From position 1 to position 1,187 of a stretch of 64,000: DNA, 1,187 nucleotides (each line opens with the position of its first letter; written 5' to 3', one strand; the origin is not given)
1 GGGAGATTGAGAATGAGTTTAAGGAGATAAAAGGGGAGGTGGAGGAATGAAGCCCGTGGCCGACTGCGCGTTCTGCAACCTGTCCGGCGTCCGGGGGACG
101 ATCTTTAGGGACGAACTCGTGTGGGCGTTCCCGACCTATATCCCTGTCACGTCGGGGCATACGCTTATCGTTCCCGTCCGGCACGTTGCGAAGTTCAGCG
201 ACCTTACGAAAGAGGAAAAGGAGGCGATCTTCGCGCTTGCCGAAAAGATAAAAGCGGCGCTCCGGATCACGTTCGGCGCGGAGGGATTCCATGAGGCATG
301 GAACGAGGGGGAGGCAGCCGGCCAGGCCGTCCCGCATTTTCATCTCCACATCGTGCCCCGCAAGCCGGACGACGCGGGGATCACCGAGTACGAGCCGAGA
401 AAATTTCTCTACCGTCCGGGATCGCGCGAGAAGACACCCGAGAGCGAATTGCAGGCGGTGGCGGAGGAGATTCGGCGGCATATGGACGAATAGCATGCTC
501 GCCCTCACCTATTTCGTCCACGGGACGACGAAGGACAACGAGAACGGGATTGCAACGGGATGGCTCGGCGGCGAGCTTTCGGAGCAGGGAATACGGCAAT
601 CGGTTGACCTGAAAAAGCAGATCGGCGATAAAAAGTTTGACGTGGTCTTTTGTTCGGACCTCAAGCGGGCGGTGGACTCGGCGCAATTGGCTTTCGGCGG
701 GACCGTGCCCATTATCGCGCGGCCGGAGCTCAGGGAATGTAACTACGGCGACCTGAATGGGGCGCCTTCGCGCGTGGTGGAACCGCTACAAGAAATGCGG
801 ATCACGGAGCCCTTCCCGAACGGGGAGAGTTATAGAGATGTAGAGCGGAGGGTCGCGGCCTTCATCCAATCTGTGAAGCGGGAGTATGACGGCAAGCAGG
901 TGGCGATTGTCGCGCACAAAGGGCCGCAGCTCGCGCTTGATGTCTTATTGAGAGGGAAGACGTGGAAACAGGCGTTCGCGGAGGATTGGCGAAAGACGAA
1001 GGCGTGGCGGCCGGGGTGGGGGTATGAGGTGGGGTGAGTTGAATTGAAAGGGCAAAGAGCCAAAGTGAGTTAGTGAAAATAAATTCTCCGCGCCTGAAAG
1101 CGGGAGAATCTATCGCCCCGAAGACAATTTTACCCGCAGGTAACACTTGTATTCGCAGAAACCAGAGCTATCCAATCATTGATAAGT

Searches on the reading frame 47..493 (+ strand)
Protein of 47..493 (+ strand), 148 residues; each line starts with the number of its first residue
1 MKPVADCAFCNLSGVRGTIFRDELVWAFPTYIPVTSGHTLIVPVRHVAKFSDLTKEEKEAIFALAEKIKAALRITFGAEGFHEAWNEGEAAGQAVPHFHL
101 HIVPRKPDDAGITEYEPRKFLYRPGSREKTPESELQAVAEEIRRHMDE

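Call 3: search_protein_families(library=pfam, proteins=[window:47-493:+], max_evalue=0.01)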
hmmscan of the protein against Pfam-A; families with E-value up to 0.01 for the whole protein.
window:47-493:+ (148 aa): 3 families
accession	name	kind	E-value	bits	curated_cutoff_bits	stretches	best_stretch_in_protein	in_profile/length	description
PF01230.28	HIT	-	4.7e-22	78.9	21.5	1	19-107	9-97/98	HIT domain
PF11969.13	DcpS_C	-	1.6e-09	38.7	24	1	17-104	15-101/114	Scavenger mRNA decapping enzyme C-term binding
PF04677.20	CwfJ_C_1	-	0.00025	21.4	21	1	27-104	38-108/122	Protein similar to CwfJ C-terminus 1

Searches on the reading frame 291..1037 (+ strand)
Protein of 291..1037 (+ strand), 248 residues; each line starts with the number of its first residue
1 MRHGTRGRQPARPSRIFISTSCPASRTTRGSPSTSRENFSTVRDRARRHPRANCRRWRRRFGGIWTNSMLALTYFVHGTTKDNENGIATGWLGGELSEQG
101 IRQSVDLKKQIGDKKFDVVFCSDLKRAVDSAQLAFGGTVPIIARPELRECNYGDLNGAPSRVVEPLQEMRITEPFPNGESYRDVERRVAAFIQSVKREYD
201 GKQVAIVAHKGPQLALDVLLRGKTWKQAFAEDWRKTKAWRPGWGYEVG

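Call 3: search_protein_families(library=pfam, proteins=[window:291-1037:+], max_evalue=0.01)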
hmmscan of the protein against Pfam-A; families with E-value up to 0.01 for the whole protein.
window:291-1037:+ (248 aa): 1 family
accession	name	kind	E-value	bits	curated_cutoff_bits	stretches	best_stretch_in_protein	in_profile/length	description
PF00300.27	His_Phos_1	-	2.9e-30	105.8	21.7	1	77-216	6-154/194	Histidine phosphatase superfamily (branch 1)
